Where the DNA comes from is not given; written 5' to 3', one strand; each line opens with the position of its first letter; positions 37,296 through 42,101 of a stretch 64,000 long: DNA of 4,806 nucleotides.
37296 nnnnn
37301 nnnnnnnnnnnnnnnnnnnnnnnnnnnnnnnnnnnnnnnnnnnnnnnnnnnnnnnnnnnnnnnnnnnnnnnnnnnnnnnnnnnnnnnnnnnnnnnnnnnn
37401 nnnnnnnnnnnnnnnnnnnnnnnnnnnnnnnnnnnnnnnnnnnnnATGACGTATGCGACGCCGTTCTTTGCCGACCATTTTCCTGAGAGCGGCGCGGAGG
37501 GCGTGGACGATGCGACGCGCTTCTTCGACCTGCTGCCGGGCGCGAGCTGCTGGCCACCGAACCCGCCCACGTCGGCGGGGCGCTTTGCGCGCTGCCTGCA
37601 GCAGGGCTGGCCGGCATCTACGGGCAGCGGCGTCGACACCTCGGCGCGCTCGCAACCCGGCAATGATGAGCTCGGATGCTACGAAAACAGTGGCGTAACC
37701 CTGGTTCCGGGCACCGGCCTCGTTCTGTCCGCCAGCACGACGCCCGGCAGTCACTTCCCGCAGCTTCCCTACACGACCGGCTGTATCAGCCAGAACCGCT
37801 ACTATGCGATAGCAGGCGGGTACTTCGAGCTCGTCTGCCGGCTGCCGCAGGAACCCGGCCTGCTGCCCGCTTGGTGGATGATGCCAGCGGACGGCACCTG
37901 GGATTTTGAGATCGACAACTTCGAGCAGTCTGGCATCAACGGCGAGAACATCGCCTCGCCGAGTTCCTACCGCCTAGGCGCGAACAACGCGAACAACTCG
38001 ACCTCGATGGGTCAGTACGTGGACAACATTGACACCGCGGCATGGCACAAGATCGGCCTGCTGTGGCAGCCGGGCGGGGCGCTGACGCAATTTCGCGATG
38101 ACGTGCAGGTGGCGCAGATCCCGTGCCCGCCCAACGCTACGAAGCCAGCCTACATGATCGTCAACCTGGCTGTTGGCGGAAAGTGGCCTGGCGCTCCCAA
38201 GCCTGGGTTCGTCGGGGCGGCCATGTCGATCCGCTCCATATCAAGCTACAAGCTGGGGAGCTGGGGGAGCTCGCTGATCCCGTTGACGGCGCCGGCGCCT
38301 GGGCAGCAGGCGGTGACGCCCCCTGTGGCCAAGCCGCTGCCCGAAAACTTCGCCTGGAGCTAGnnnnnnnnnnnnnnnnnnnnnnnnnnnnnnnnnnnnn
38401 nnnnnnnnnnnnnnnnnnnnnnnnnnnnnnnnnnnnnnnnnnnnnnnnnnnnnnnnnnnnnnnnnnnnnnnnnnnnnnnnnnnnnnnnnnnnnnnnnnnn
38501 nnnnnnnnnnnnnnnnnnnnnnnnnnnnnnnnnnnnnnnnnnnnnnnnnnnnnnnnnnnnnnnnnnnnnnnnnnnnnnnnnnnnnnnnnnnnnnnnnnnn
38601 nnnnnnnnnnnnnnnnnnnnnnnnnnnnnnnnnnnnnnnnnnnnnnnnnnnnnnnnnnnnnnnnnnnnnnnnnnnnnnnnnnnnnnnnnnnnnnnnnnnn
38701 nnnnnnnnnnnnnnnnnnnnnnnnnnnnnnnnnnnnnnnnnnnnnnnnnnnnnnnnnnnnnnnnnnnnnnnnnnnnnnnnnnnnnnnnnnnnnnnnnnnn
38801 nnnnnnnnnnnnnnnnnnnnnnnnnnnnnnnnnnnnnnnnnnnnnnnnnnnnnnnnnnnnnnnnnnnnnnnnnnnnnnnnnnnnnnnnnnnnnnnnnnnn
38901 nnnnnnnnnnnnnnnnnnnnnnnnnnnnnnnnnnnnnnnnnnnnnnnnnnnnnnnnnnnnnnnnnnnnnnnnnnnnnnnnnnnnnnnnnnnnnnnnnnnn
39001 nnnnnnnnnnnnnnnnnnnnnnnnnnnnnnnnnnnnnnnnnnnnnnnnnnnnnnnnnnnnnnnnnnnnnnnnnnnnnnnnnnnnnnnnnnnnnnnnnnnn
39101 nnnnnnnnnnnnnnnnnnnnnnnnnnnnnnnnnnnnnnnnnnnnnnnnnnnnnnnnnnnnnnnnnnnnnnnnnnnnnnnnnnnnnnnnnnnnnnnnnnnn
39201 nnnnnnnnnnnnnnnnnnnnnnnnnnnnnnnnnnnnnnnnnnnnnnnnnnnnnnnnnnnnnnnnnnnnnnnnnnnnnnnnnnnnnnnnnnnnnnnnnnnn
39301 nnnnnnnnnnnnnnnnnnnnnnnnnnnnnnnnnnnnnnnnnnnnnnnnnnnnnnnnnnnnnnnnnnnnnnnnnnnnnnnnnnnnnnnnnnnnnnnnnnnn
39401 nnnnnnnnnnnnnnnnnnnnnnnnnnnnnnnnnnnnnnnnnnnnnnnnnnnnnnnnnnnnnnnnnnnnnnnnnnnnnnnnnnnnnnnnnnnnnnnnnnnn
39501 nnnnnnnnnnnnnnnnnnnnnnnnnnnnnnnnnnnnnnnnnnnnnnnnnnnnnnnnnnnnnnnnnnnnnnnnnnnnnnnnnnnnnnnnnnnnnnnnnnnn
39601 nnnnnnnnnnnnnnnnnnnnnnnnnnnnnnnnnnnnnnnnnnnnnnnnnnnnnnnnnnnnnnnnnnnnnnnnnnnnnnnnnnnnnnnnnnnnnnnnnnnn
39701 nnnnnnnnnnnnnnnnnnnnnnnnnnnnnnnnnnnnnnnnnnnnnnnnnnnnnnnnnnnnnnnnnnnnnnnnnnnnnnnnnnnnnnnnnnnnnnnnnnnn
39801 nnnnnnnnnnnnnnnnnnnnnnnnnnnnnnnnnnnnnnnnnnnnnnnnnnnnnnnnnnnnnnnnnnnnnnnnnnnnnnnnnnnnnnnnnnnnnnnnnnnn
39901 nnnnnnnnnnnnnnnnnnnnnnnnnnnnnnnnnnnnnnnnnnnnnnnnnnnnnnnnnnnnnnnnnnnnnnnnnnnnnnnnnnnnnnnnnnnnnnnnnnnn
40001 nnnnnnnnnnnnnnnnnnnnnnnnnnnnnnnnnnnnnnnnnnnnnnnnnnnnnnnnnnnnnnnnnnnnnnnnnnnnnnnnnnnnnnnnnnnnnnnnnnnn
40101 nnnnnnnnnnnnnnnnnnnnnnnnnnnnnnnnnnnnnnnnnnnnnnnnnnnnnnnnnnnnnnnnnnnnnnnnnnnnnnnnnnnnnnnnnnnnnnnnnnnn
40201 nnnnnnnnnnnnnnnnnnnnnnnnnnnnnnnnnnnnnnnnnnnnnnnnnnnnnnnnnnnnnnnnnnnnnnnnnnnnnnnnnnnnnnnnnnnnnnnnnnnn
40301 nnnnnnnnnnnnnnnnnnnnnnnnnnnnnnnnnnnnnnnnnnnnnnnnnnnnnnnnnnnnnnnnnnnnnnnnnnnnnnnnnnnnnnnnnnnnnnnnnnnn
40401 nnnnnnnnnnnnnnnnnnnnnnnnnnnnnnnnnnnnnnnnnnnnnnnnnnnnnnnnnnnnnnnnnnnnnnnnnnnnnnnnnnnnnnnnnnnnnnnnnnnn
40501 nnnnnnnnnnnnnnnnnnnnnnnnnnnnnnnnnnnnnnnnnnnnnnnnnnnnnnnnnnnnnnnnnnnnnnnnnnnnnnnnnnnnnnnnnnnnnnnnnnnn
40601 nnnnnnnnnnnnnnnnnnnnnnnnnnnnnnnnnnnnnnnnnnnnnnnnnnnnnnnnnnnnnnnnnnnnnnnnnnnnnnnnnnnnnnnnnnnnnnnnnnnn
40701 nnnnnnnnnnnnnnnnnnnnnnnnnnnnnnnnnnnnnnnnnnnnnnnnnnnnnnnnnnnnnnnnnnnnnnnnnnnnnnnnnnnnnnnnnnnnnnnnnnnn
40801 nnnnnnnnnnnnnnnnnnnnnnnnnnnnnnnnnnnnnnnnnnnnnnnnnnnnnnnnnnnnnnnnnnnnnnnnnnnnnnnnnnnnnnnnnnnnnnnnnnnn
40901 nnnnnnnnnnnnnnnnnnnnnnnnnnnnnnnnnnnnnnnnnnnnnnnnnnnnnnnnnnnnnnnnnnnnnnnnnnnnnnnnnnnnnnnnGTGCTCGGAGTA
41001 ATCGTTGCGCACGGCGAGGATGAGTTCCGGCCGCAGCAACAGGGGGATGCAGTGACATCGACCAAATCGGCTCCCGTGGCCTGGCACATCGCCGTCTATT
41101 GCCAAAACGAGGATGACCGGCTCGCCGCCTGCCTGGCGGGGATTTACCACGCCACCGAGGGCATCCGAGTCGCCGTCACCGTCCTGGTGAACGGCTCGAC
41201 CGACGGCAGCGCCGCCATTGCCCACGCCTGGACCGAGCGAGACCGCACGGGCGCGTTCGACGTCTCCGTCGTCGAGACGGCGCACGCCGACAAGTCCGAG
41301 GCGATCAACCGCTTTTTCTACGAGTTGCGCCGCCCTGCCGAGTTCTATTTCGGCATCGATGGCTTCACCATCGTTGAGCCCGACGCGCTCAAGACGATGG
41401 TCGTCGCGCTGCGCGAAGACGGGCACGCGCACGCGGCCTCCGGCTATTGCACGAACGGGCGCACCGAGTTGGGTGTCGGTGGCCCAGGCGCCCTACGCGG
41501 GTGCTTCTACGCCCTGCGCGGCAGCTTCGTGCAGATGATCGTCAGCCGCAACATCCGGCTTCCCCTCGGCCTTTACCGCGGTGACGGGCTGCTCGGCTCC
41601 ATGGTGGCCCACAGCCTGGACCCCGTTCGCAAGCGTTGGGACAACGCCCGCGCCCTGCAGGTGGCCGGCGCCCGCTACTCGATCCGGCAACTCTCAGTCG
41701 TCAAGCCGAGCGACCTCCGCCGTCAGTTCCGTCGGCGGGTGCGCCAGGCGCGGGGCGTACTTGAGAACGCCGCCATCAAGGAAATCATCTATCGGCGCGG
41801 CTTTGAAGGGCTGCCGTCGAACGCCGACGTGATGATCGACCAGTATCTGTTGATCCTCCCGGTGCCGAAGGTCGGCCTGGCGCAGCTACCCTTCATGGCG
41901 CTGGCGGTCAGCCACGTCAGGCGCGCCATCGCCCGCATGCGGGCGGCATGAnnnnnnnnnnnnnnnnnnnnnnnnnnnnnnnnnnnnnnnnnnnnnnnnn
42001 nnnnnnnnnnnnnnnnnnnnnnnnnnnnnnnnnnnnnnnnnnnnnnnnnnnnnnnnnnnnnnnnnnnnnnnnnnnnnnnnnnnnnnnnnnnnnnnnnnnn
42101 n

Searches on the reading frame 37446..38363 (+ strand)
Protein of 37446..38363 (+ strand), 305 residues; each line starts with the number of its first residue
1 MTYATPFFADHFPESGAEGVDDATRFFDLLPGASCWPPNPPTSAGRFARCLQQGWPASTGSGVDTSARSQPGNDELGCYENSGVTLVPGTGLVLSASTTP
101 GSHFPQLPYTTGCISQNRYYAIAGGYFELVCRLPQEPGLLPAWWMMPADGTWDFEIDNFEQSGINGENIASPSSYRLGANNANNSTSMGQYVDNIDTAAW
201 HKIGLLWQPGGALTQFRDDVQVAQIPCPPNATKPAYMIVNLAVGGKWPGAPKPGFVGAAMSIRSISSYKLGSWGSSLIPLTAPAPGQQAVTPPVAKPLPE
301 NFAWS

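Call 11: search_protein_families(library=pfam, proteins=[window:37446-38363:+], max_evalue=0.001)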
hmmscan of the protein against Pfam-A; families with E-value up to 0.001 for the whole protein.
window:37446-38363:+ (305 aa): 1 family
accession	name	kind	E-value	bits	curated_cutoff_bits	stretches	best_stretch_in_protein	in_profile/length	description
PF00722.28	Glyco_hydro_16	-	9.9e-05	22.3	22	1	110-250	30-160/175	Glycosyl hydrolases family 16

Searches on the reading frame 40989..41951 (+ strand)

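Call 10: search_protein_families(library=pfam, proteins=[window:40989-41951:+], max_evalue=0.001)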
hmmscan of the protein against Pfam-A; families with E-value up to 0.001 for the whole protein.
window:40989-41951:+ (320 aa): 1 family
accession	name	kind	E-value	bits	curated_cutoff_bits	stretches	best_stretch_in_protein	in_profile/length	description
PF00535.33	Glycos_transf_2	-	4.9e-05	23.8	23.3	1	34-149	2-111/168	Glycosyl transferase family 2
